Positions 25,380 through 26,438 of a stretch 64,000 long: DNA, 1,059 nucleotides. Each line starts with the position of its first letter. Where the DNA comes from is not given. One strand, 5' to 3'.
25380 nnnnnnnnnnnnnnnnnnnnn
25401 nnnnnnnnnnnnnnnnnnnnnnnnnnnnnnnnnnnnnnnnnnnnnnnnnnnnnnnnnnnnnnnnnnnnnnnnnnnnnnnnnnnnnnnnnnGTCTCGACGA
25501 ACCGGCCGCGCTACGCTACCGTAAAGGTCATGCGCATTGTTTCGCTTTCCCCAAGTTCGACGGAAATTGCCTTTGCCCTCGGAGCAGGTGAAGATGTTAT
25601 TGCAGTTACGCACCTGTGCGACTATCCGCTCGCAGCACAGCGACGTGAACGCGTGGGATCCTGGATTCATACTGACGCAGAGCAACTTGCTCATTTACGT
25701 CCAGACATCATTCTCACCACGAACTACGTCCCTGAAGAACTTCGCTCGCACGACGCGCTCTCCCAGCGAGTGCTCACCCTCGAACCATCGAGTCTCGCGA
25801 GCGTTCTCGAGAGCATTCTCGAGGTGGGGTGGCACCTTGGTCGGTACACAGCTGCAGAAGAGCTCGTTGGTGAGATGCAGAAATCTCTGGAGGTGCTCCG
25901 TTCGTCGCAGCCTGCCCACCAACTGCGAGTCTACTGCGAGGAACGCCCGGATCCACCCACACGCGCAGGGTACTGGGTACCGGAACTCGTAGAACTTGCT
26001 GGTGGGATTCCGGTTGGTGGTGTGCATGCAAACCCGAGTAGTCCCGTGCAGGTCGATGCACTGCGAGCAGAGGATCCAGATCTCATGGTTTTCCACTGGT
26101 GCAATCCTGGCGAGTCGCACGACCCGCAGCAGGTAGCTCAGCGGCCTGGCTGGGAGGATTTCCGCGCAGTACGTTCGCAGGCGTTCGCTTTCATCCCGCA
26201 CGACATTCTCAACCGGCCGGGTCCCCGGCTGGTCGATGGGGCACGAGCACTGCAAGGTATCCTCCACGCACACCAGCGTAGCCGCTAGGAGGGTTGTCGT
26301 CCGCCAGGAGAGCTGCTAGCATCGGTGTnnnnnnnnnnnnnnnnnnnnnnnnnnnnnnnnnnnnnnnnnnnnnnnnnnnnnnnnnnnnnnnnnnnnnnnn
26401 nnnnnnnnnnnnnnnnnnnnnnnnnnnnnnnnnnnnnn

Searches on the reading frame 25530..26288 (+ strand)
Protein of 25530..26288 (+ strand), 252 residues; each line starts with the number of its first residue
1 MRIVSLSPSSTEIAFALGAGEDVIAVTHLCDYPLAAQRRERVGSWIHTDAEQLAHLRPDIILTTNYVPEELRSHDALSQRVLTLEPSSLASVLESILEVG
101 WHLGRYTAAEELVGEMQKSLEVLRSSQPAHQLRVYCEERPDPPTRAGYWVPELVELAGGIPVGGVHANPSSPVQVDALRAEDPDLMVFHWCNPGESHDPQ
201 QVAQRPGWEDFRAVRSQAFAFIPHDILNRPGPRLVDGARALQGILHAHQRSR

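Call 15: search_protein_families(library=pfam, proteins=[window:25530-26288:+], max_evalue=0.001)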
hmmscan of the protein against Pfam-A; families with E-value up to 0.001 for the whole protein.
window:25530-26288:+ (252 aa): 1 family
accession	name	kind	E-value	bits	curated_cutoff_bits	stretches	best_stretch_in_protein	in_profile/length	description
PF01497.23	Peripla_BP_2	-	5.9e-23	81.9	27.5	1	3-223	1-232/235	Periplasmic binding protein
